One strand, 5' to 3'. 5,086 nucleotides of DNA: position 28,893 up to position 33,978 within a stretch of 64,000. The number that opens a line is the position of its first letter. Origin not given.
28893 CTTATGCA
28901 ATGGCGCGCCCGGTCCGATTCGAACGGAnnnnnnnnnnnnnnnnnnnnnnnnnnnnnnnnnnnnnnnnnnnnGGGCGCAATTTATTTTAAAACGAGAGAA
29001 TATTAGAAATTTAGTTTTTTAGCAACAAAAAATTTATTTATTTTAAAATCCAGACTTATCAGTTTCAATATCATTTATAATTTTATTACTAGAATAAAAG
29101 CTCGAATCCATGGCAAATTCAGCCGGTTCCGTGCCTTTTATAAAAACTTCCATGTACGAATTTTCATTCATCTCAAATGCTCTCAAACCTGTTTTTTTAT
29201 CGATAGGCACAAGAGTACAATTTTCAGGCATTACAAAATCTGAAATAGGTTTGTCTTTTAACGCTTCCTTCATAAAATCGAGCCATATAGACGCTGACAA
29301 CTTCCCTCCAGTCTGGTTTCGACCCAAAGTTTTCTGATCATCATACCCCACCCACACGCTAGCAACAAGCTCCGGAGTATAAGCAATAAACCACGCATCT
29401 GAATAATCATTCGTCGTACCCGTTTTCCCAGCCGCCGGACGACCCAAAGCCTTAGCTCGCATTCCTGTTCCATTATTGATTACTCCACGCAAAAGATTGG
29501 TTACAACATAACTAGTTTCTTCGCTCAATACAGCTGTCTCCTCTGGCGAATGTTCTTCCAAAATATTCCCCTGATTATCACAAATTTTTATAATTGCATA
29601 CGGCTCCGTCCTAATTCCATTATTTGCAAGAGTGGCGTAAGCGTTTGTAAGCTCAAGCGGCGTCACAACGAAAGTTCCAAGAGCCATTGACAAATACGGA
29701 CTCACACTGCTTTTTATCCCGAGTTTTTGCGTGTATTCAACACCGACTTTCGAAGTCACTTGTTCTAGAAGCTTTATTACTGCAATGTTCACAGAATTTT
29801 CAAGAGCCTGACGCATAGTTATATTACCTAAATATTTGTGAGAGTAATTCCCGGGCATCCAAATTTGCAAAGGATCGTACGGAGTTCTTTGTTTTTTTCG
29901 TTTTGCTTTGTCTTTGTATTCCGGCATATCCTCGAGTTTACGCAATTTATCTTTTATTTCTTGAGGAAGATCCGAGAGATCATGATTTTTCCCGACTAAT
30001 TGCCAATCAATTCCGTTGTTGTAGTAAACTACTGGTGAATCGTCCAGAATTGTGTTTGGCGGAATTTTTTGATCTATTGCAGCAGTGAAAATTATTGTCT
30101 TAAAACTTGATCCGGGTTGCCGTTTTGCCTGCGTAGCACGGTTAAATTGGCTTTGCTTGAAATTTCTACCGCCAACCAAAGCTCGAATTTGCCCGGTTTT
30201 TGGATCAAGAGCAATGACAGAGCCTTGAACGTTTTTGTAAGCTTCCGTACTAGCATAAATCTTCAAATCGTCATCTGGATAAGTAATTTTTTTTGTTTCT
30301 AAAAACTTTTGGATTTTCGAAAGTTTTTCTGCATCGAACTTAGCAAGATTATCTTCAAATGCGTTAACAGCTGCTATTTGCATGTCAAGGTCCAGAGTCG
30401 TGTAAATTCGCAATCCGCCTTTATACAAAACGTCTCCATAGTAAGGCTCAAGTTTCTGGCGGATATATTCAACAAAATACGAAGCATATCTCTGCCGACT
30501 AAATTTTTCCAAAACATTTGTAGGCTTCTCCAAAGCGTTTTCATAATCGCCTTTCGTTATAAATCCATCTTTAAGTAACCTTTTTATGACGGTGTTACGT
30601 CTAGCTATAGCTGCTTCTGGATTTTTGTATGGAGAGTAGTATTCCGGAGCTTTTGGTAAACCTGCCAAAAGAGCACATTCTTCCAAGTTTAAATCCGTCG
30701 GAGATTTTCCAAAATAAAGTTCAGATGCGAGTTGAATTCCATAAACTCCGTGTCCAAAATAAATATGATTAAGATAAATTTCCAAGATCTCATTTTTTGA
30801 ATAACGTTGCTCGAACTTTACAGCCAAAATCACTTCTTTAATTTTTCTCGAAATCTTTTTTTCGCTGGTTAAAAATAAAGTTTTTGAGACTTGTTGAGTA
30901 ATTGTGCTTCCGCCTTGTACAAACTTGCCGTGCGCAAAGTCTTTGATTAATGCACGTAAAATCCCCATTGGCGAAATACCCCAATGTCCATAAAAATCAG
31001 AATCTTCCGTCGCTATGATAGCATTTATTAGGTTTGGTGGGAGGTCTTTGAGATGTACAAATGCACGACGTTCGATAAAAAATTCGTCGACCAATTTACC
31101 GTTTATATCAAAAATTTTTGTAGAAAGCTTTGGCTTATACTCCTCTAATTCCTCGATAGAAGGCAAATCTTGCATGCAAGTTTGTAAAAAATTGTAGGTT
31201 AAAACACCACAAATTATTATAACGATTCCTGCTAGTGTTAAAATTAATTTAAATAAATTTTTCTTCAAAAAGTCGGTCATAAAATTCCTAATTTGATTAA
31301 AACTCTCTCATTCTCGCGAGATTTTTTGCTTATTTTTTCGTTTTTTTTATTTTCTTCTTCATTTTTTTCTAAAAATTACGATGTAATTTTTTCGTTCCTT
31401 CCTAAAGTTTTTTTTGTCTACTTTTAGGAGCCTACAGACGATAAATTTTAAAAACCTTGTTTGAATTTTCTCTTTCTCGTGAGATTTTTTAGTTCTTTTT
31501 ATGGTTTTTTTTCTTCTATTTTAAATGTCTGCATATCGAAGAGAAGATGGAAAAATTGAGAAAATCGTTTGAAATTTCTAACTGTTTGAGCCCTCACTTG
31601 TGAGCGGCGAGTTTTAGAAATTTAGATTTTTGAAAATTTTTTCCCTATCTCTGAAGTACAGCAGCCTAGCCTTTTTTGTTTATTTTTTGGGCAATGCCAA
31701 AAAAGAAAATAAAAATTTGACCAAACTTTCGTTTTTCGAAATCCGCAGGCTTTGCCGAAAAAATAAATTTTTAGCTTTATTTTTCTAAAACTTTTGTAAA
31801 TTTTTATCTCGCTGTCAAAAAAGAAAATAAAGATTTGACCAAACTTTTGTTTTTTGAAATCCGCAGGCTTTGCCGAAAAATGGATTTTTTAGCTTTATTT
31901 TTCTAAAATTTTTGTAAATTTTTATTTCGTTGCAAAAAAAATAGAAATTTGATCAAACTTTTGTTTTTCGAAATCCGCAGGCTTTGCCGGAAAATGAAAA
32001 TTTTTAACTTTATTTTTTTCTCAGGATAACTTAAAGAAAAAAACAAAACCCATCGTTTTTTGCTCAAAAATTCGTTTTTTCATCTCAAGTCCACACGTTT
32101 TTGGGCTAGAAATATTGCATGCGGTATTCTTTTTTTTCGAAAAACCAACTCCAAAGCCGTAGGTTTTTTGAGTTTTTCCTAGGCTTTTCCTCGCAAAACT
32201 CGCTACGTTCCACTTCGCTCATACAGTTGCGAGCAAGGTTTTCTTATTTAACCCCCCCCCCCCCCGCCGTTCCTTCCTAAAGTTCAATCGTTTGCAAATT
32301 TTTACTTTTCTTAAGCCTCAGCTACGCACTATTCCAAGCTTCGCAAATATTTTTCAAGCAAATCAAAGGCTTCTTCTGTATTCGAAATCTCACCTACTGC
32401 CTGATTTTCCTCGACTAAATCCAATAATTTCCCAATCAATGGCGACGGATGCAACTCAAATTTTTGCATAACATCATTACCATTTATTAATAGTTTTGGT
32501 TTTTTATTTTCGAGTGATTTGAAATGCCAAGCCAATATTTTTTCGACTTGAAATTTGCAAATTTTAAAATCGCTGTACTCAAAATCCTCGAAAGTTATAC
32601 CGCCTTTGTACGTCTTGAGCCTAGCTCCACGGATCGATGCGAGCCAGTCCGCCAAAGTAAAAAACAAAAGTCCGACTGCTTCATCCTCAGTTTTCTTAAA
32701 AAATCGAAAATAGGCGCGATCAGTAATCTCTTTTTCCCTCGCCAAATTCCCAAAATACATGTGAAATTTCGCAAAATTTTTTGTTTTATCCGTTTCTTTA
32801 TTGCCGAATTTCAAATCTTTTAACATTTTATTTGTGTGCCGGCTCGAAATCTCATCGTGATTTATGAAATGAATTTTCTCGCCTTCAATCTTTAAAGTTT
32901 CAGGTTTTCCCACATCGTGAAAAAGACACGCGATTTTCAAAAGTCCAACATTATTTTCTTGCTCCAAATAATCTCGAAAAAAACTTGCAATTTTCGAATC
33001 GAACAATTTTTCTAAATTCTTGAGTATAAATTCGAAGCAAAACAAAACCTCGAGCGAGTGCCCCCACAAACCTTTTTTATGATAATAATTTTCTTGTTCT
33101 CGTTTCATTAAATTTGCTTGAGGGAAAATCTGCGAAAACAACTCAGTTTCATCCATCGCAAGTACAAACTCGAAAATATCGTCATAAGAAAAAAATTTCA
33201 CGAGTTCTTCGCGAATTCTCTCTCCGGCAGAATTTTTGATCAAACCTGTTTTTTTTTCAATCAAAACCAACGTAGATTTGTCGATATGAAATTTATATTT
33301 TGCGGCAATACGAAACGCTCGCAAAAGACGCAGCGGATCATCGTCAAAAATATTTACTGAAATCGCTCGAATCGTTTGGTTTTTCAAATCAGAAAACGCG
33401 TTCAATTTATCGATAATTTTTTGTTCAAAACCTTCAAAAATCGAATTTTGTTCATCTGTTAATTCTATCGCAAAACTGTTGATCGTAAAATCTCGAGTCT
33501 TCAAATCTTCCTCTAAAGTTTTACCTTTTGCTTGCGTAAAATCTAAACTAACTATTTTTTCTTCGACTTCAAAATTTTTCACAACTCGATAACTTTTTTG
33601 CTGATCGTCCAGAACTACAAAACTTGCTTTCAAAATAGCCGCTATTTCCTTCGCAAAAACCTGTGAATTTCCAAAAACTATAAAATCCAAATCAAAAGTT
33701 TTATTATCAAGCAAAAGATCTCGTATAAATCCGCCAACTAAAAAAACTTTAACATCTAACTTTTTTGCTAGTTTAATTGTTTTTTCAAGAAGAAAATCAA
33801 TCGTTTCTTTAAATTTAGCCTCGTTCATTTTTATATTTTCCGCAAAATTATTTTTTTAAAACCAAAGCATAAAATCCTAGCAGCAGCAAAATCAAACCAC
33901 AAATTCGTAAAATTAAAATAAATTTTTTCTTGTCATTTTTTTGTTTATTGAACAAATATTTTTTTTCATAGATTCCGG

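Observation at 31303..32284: ~1 kb gene-free mosaic of repeat modules between cca and the class A PBP gene, shared with two other loci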

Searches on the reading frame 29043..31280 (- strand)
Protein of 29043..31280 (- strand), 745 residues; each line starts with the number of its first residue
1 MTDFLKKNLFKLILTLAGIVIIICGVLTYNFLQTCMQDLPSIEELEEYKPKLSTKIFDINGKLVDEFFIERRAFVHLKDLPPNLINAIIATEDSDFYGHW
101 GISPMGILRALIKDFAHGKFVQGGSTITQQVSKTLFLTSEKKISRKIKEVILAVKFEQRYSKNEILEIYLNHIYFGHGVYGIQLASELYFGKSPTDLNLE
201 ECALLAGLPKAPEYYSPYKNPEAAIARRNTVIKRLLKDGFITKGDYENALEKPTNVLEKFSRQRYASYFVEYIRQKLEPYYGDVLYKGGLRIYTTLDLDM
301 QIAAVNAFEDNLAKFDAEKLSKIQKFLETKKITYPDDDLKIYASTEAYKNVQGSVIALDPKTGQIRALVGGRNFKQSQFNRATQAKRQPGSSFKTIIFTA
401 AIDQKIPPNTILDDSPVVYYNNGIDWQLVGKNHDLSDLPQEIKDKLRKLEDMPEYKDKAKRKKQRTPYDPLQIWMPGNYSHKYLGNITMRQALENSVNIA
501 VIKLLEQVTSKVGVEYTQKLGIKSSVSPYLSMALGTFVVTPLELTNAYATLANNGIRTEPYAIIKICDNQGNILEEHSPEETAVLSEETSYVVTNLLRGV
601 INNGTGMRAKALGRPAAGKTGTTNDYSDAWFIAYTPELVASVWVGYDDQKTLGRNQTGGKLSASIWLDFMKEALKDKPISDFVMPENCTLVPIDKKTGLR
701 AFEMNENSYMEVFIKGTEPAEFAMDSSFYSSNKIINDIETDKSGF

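Call 11: search_protein_families(library=pfam, proteins=[window:29043-31280:-])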
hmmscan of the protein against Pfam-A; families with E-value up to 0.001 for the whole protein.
window:29043-31280:- (745 aa): 2 families
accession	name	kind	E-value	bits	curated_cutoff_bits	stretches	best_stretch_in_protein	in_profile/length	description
PF00912.28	Transgly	-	2.9e-67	226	27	1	61-235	2-177/178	Transglycosylase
PF00905.27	Transpeptidase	-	1.2e-34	120.4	22.1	2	478-670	83-298/299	Penicillin binding protein transpeptidase domain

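Call 12: find_encoding_contigs(protein=window:29043-31280:-, flank=10000, max_places=10)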
Protein window:29043-31280:- (745 aa): 1 contig read that carries it; 1 place shown.
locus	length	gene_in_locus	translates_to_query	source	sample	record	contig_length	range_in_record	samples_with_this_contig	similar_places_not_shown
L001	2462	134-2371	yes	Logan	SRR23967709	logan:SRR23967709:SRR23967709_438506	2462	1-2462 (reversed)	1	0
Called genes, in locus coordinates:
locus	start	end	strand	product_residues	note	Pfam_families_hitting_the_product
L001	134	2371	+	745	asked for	PF00912:Transgly, PF00905:Transpeptidase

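Call 15: find_homologous_proteins(query=window:29043-31280:-, max_evalue=1e-50)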
Query window:29043-31280:- (745 aa): 7932 proteins with E <= 1e-50 among 8000 candidates; the best 120 are listed.
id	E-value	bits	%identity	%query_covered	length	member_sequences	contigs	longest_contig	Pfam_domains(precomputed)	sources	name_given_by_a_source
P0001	0.0e+0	1688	100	100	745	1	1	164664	PF00912.29,PF00905.28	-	-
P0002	0.0e+0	1025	63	94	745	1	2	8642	PF00912.29,PF00905.28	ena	-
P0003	6.4e-282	955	58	97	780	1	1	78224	PF00912.29,PF00905.28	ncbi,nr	ncbi:MAG: hypothetical protein GY817_01790 [bacterium]|nr:hypothetical protein [bacterium]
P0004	3.1e-278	943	60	94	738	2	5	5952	PF00912.29,PF00905.28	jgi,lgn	jgi:penicillin-binding protein 1A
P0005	2.2e-270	917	58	93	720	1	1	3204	PF00912.29,PF00905.28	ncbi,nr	ncbi:MAG: transglycosylase domain-containing protein, partial [Elusimicrobiota bacterium]|nr:transgl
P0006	5.8e-264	896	55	98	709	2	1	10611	PF00912.29,PF00905.28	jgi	jgi:penicillin-binding protein 1A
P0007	1.6e-245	835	53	97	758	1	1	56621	PF00912.29,PF00905.28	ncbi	ncbi:MAG: PBP1A family penicillin-binding protein [Elusimicrobiota bacterium]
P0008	4.4e-244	830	54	95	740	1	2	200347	PF00912.29,PF00905.28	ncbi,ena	-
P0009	5.4e-241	820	54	95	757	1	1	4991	PF00912.29,PF00905.28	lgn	-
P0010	2.9e-235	801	54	92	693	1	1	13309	PF00912.29,PF00905.28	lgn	-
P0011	9.8e-225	766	62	73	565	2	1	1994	PF00912.29,PF00905.28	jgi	jgi:penicillin-binding protein 1A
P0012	1.3e-211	723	47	93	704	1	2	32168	PF00912.29,PF00905.28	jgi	-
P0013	1.9e-211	722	47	98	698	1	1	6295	PF00912.29,PF00905.28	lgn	-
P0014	4.4e-211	721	47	98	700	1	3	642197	PF00912.29,PF00905.28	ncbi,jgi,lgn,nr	ncbi:MAG TPA: hypothetical protein DHV62_01940 [Elusimicrobia bacterium]|jgi:penicillin-binding prot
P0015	1.1e-210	720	47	100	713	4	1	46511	PF00912.29,PF00905.28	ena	-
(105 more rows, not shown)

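Call 39: find_encoding_contigs(protein=P0002, flank=6000, max_places=3)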
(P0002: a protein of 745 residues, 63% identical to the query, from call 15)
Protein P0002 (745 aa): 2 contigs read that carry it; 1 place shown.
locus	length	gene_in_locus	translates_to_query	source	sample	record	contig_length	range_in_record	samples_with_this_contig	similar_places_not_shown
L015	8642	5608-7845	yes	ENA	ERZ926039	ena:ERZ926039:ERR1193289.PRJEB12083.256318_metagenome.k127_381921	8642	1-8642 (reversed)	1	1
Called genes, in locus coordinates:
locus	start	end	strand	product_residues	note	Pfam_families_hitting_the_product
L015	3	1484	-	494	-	?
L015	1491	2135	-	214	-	PF00334:NDK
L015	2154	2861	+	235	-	-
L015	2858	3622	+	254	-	-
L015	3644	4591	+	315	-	PF06574:FAD_syn, PF01687:Flavokinase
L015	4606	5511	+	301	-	PF01795:Methyltransf_5, PF08704:GCD14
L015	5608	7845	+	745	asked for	PF00912:Transgly, PF00905:Transpeptidase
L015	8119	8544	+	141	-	PF07021:MetW, PF08241:Methyltransf_11 (weak)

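Call 40: find_encoding_contigs(protein=P0003, flank=6000, max_places=3)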
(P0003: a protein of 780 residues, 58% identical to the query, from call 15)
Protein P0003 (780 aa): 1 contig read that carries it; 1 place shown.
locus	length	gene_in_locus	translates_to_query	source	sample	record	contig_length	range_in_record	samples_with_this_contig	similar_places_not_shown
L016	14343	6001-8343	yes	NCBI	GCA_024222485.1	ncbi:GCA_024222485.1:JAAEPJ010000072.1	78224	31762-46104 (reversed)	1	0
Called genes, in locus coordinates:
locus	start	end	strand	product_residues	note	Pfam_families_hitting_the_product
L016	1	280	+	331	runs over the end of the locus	PF04055:Radical_SAM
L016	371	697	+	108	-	PF02699:YajC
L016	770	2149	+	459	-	PF21760:SecD_1st, PF22599:SecDF_P1_head, PF02355:SecD_SecF_C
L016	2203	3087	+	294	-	PF07549:Sec_GG (weak), PF02355:SecD_SecF_C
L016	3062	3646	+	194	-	-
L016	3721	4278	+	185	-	PF08207:EFP_N, PF01132:EFP, PF09285:Elong-fact-P_C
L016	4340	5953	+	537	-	PF00795:CN_hydrolase, PF02540:NAD_synthase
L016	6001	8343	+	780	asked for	PF00912:Transgly, PF00905:Transpeptidase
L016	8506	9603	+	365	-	PF01926:MMR_HSR1, PF02421:FeoB_N, PF06071:YchF-GTPase_C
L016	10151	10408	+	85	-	-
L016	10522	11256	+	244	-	PF04002:RadC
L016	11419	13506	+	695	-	PF13588:HSDR_N_2, PF02384:N6_Mtase, PF07669:Eco57I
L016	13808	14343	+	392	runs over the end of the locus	PF01420:Methylase_S (faint)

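Call 41: find_encoding_contigs(protein=P0004, flank=6000, max_places=3)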
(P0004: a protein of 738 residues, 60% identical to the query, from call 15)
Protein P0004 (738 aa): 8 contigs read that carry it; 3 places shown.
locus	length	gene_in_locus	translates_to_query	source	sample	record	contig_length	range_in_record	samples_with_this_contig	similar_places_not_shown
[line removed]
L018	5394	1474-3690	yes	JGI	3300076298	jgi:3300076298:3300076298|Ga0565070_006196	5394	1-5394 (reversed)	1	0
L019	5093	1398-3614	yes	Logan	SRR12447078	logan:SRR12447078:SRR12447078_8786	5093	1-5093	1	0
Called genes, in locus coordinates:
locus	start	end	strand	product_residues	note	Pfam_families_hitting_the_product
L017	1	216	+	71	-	?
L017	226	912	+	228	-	-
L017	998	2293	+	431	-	PF01964:ThiC_Rad_SAM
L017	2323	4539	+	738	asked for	PF00912:Transgly, PF00905:Transpeptidase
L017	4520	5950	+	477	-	?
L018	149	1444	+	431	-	PF01964:ThiC_Rad_SAM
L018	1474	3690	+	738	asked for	PF00912:Transgly, PF00905:Transpeptidase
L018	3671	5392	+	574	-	?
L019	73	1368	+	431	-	PF01964:ThiC_Rad_SAM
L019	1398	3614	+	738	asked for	PF00912:Transgly, PF00905:Transpeptidase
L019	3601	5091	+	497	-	?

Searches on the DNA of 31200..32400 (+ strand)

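Call 14: search_rna_families(source=window, start=31200, end=32400, threshold=evalue, max_evalue=10)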
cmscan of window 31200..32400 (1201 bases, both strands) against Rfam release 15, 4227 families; matches with E-value up to 10: 21.
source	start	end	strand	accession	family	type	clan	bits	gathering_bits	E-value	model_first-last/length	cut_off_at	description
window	31683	31735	+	RF01810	pntA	Gene; sRNA;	-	22.7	54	0.96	1-62/62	no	pntA sRNA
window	31695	31748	+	RF01598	snoR23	Gene; snRNA; snoRNA; CD-box;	-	22.3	70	9.9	1-84/84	no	small nucleolar RNA snoR23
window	31817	31904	+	RF00242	ctRNA_pT181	Gene; antisense;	-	20.9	56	7.8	1-94/94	no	ctRNA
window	31259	31335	+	RF02075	STnc230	Gene; sRNA;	-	20.4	50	4.2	1-83/83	no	Enterobacterial sRNA STnc230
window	31712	31847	-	RF04205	MIR2606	Gene; miRNA;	-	20.2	139.7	4.9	1-165/165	no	MIR2606 microRNA precursor family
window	31974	32049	+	RF03100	RAGATH-27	Gene; sRNA;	-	19.6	76.1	8.3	1-86/86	no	RAGATH-27 RNA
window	31516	31657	+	RF01579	RUF2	Gene; sRNA;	-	19.3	90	6.5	1-154/154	no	Plasmodium RNA of unknown function RUF2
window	31676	31711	+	RF03956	mir-737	Gene; miRNA;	-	18.5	60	8.2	1-63/63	no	mir-737 microRNA precursor family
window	31814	31860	+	RF01376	CRISPR-DR63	Gene; CRISPR;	CL00015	18.3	37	8.7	1-37/37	no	CRISPR RNA direct repeat element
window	32105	32173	+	RF02432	SpF25_sRNA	Gene; sRNA;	-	17.2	48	8.9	1-102/102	no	Streptococcus sRNA SpF25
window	32111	32173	+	RF01859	Phe_leader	Cis-reg; leader;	-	16.9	55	8.7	1-125/125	no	Phenylalanine leader peptide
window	31497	31563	+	RF00884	MIR815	Gene; miRNA;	-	16.7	63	5.8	1-81/81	no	MIR815 microRNA precursor family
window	31481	31570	+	RF03566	mir-4875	Gene; miRNA;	-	16.5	90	5.2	1-73/73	no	mir-4875 microRNA precursor family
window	31826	31881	+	RF03995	mir-7957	Gene; miRNA;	-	16.3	76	9.6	1-59/59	no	mir-7957 microRNA precursor family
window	31945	31984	+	RF02751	ES036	Gene; sRNA;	-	16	37.6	6.5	1-43/43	no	ES036 (CssrF) sRNA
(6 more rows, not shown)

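Call 59: search_dna_similar(query=window:31281-32328:+, collection=phages, mode=distant, max_evalue=0.001)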
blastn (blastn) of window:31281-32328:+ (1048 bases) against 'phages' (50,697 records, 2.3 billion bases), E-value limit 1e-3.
No match.

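Call 60: search_dna_similar(query=window:31281-32328:+, collection=plasmids, mode=distant, max_evalue=0.001)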
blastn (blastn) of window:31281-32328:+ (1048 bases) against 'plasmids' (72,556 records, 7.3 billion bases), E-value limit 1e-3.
No match.
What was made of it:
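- On BOX-type composite repeat: Rfam, phage and plasmid searches gave nothing (calls 14, 59, 60)
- Tried and rejected: blastn against phages and plasmids (distant mode): no match (calls 59, 60).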

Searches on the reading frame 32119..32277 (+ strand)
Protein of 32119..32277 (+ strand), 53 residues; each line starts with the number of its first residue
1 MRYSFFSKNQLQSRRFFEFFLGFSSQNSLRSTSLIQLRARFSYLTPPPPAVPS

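Call 38: list_cluster_members(proteins=[window:32119-32277:+, window:31906-32067:-, window:31630-31785:+, window:58082-58249:+, window:12419-12610:+, window:31293-31424:+, window:58069-58200:-, window:32109-32222:-, window:58250-58363:-, window:57910-58026:-])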
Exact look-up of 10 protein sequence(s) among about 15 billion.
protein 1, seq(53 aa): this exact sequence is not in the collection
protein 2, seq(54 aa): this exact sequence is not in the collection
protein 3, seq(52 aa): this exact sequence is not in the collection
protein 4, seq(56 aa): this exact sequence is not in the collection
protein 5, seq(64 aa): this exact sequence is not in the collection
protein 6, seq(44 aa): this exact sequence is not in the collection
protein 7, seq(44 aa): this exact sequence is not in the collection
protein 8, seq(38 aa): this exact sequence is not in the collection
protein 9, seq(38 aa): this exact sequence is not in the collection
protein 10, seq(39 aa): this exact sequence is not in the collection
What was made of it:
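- None of 10 small ORFs is in a collection of about 15 billion proteins (call 38).
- Tried and rejected: None of 10 ORFs is in the protein collection (call 38).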

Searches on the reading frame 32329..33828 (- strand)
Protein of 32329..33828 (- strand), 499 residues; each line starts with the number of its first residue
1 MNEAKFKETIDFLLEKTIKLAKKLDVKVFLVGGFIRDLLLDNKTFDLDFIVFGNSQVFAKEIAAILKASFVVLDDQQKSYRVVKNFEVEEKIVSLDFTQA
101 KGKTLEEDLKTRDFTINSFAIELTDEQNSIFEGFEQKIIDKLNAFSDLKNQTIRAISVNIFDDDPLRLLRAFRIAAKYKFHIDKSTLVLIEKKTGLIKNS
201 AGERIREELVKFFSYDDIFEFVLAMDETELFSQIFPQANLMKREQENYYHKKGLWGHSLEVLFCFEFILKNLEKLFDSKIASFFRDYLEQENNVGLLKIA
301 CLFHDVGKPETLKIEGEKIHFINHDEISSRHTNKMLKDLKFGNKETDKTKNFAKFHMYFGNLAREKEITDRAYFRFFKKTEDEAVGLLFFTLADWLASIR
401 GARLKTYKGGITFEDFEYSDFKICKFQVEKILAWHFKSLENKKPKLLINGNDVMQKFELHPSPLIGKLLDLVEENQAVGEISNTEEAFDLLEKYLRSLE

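Call 11: search_protein_families(library=pfam, proteins=[window:32329-33828:-])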
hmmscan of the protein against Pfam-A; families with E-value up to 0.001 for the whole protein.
window:32329-33828:- (499 aa): 4 families
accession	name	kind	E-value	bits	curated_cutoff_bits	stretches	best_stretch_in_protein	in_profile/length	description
PF01743.26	PolyA_pol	-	7.7e-14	52.6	23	1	28-154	1-126/126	Poly A polymerase head domain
PF12627.12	PolyA_pol_RNAbd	-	3.1e-13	49.7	22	1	180-238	2-60/64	Probable RNA and SrmB- binding site of polymerase A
PF13735.12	tRNA_NucTran2_2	-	1.5e-10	41.7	27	1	437-487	93-144/149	tRNA nucleotidyltransferase domain 2 putative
PF01966.28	HD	-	4.8e-07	30.5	22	1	255-396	2-113/116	HD domain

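Call 54: find_encoding_contigs(protein=window:32329-33828:-, flank=10000, max_places=5)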
Protein window:32329-33828:- (499 aa): 1 contig read that carries it; 1 place shown.
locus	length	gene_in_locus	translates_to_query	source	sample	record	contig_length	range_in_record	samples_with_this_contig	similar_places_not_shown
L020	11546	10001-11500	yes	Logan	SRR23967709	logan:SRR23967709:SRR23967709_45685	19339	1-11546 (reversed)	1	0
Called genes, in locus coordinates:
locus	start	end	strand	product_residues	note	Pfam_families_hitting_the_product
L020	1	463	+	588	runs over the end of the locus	PF02874:ATP-synt_ab_N, PF16886:ATP-synt_ab_Xtn, PF00006:ATP-synt_ab, PF22919:ATP-synt_VA_C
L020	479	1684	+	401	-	PF00764:Arginosuc_synth, PF20979:Arginosuc_syn_C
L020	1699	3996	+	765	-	PF07244:POTRA, PF08478:POTRA_1 (faint), PF07244:POTRA, PF01103:Omp85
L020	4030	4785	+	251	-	PF20772:TACO1_YebC_N, PF01709:Transcrip_reg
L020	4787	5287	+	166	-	PF02075:RuvC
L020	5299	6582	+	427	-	PF06245:DUF1015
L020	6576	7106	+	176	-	PF02674:Colicin_V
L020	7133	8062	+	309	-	PF01116:F_bP_aldolase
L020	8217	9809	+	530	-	PF02872:5_nucleotid_C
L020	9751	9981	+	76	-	-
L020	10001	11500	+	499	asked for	PF01743:PolyA_pol, PF12627:PolyA_pol_RNAbd, PF01966:HD (weak), PF13735:tRNA_NucTran2_2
